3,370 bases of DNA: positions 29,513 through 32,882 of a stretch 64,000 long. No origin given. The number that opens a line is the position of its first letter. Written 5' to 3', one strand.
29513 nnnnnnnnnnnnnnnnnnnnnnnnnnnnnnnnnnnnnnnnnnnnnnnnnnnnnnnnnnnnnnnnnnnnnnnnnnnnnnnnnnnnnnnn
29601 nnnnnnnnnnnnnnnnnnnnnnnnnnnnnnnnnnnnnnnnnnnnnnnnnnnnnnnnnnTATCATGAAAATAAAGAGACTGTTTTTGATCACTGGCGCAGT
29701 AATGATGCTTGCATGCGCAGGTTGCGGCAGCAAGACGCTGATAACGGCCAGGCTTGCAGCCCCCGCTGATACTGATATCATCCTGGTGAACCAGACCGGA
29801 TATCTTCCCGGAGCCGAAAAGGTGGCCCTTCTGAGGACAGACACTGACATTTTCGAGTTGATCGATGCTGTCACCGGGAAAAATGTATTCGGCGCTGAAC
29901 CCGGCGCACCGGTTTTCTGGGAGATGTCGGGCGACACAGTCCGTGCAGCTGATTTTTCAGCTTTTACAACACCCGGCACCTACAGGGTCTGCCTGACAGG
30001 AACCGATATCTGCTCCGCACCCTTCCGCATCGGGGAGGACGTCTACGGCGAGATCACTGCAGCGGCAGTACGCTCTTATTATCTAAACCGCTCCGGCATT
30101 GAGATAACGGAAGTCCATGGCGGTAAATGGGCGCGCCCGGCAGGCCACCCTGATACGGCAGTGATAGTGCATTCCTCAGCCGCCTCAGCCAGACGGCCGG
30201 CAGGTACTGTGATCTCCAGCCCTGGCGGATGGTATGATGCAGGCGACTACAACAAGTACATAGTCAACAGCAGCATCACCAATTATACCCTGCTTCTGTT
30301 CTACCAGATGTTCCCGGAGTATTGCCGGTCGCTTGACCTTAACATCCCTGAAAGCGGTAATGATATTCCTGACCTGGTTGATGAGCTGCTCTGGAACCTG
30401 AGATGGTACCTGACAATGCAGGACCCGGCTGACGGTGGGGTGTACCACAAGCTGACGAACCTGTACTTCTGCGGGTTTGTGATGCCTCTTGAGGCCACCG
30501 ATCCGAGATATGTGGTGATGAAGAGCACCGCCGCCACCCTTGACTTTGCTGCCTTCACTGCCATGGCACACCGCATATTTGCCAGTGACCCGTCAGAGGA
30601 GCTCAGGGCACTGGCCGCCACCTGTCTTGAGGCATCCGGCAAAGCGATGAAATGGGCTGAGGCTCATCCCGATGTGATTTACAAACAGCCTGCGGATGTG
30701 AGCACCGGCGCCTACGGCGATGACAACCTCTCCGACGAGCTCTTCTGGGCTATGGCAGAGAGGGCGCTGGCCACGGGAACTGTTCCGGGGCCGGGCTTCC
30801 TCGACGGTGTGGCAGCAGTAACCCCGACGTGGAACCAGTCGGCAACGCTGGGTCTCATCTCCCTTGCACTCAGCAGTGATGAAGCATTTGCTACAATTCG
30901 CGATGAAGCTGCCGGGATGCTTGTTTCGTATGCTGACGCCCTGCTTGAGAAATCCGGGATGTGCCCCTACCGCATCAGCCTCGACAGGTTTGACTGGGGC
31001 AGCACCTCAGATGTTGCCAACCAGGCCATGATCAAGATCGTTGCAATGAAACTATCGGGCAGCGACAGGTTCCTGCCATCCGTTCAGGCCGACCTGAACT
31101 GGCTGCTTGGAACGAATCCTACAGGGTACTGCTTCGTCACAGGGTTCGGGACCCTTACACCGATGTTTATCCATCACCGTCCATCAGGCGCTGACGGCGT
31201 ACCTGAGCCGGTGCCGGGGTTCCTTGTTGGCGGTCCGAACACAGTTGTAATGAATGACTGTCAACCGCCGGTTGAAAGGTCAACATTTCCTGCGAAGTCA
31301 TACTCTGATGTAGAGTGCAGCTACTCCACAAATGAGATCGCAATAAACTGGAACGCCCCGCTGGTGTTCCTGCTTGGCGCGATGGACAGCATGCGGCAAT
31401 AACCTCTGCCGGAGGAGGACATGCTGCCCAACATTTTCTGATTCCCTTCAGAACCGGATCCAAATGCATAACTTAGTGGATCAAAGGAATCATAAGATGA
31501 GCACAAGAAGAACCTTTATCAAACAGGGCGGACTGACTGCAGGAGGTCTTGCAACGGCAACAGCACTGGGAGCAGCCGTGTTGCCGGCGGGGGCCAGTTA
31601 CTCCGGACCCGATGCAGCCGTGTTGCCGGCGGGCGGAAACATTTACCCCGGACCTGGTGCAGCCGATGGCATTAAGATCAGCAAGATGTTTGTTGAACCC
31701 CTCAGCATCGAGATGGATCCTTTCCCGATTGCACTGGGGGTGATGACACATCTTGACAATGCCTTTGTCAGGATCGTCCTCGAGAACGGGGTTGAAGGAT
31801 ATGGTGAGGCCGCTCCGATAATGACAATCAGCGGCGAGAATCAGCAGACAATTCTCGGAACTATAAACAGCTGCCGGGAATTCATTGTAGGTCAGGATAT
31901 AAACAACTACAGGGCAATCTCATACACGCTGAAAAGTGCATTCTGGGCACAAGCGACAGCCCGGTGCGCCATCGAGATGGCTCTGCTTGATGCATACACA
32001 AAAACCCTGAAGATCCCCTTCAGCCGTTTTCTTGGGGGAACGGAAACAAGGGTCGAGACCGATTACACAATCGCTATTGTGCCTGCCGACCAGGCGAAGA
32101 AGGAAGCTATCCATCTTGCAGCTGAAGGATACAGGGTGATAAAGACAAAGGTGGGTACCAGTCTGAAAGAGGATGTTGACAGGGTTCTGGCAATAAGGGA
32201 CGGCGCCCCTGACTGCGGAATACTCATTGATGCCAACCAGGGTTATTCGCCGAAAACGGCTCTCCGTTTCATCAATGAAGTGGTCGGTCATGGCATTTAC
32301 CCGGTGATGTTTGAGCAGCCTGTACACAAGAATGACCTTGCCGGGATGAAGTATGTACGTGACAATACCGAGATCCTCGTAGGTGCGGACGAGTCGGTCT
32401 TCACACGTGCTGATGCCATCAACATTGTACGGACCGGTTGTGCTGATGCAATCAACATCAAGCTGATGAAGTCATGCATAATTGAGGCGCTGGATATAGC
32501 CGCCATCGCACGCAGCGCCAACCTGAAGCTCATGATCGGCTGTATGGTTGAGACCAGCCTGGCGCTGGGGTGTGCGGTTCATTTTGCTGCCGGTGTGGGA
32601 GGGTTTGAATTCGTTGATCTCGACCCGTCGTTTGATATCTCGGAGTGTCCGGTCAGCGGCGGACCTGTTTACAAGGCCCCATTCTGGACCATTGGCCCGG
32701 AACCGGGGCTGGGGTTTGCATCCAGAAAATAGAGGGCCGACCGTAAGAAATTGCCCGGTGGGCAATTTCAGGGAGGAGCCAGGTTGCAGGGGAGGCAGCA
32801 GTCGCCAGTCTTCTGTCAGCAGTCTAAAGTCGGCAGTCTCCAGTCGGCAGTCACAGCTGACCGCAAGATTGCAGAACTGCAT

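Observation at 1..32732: A ~33-kb polysaccharide-utilisation supercluster merges beta-mannan, xyloglucan-type and cellobiose modules around two cytoplasmic phosphorylases (GH130 + GH94)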

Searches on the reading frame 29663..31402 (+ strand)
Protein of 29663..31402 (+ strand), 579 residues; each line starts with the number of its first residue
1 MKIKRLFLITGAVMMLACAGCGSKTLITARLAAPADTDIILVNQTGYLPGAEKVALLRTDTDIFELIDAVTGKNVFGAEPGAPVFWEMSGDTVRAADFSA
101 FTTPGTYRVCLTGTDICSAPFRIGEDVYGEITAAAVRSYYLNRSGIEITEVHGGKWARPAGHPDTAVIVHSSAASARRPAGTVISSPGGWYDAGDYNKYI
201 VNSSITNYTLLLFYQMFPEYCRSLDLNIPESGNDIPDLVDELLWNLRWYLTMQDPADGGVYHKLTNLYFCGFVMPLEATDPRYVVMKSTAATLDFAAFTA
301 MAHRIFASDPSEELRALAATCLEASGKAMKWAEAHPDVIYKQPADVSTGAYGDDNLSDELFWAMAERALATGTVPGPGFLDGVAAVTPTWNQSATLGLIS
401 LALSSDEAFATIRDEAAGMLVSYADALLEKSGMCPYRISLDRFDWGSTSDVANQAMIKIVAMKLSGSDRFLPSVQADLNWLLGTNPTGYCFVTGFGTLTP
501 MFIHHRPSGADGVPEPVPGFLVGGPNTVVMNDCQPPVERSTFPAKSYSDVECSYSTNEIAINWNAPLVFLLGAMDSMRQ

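Call 4: search_protein_families(library=pfam, proteins=[window:29663-31402:+])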
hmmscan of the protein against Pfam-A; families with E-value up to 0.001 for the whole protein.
window:29663-31402:+ (579 aa): 2 families
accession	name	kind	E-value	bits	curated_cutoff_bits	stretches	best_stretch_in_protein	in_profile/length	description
PF00759.25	Glyco_hydro_9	-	5e-78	263.8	27.7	1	128-571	1-444/444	Glycosyl hydrolase family 9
PF02927.20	CelD_N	-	2.8e-18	66.9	24.6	1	40-113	6-83/86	Cellulase N-terminal ig-like domain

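Call 13: search_protein_families(library=ncbifam, proteins=[window:29663-31402:+], max_evalue=0.00001)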
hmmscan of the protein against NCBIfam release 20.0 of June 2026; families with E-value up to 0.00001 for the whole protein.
window:29663-31402:+ (579 aa): 1 family
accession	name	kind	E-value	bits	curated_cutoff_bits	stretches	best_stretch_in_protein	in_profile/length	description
NF049990.1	CellobisidaseCelK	equivalog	2.2e-67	228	1700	1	40-576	214-810/889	cellulose 1,4-beta-cellobiosidase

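Call 65: search_solved_structures(query=window:29663-31402:+, max_evalue=1e-20)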
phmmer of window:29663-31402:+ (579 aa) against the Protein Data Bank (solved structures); distinct sequences matched with E-value up to 1e-20: 10.
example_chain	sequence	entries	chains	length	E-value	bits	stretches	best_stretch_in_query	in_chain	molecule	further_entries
6dht_A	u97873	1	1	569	1.5e-124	419.9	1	37-577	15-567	Xyloglucan-specific endo-beta-1,4-glucanase BoGH9A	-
3x17_B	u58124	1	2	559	1.8e-73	251.3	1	40-572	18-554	Endoglucanase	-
5u0h_A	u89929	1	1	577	6e-68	233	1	51-572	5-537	J30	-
1clc_A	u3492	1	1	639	5.1e-67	230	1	40-573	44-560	ENDOGLUCANASE CELD; EC: 3.2.1.4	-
4cj0_A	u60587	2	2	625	5.2e-67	229.9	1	40-573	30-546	ENDOGLUCANASE D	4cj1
5u2o_A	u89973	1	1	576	2.1e-66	228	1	51-572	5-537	J30 CCH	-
3ez8_A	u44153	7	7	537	8.7e-64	219.3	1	42-574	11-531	Cellulase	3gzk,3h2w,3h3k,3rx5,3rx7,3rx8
5e2j_A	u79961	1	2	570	2.4e-63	217.8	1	21-574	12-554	Endoglucanase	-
1ut9_A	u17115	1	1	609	1.3e-59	205.5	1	40-373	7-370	CELLULOSE 1,4-BETA-CELLOBIOSIDASE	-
1rq5_A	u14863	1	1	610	9.5e-59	202.6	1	40-373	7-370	Cellobiohydrolase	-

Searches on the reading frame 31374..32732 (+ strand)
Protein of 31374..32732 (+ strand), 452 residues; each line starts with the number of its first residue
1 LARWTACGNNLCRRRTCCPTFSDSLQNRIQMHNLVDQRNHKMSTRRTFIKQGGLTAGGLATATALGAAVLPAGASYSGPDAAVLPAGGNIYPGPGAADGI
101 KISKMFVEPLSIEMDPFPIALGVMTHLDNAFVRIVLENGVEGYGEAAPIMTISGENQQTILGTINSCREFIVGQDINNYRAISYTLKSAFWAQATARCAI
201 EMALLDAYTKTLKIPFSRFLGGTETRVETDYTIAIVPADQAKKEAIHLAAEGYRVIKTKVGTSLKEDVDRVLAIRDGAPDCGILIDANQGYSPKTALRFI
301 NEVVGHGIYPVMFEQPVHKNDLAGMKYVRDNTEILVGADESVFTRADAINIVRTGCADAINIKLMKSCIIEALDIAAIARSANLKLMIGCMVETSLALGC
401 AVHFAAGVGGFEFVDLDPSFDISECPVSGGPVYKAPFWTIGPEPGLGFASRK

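Call 4: search_protein_families(library=pfam, proteins=[window:31374-32732:+])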
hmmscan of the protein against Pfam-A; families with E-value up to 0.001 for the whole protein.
window:31374-32732:+ (452 aa): 2 families
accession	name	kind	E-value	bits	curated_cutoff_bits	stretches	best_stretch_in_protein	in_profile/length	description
PF13378.12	MR_MLE_C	-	2.9e-39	135.5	29.4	1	243-448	4-213/219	Enolase C-terminal domain-like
PF02746.21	MR_MLE_N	-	5.8e-13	49.5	22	1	112-221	11-117/117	Mandelate racemase / muconate lactonizing enzyme, N-terminal domain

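Call 13: search_protein_families(library=ncbifam, proteins=[window:31374-32732:+], max_evalue=0.00001)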
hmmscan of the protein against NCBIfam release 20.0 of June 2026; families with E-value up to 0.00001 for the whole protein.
window:31374-32732:+ (452 aa): 16 families
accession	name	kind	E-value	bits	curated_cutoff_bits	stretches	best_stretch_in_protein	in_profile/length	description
NF041118.1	A_G_epim_Thtga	equivalog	6.9e-95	318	500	1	114-429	16-330/341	L-Ala-D/L-Glu epimerase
TIGR02534.1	mucon_cyclo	subfamily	4.8e-44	150.9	334.95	1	117-413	17-319/368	muconate/chloromuconate family cycloisomerase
NF042940.1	racemase_DgcA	equivalog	4.3e-43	147.8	400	1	115-419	12-296/323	N-acetyl-D-Glu racemase DgcA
TIGR01928.1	menC_lowGC_arch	equivalog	9.6e-30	103.7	200.65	1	116-406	10-298/325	o-succinylbenzoate synthase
NF011708.0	PRK15129.1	equivalog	2.4e-27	95.8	343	1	116-418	16-300/321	L-Ala-D/L-Glu epimerase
NF043002.1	HProlDhtase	equivalog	6.6e-19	68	500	1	126-386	30-289/366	cis-3-hydroxy-L-proline dehydratase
TIGR01927.1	menC_gam_Gplu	equivalog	2.1e-18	66.7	130.55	1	136-406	29-280/307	o-succinylbenzoate synthase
NF040790.2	glucon_galact_dh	equivalog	9e-18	64.2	750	1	131-385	27-295/390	bifunctional D-gluconate/D-galactonate dehydratase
NF002782.0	PRK02901.1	equivalog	9.3e-18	64.3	288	1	197-408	61-258/328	o-succinylbenzoate synthase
NF047820.1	TalGalacDh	equivalog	3.2e-17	62.5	500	1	195-421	106-334/371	L-talarate/galactarate dehydratase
NF040866.1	AraD_Arch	equivalog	3.1e-15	56.1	650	1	100-407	5-318/372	arabinonate dehydratase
NF010624.0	PRK14017.1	equivalog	9.1e-13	48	311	1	130-404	16-299/382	galactonate dehydratase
NF003473.0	PRK05105.1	equivalog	4.4e-09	35.8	236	1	233-406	116-288/331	o-succinylbenzoate synthase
NF043051.1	ManoateDhtManD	equivalog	1e-08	34.4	550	1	132-261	20-151/403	D-mannonate dehydratase ManD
NF002739.0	PRK02714.1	equivalog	2.2e-08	33.9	259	1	105-406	13-288/320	o-succinylbenzoate synthase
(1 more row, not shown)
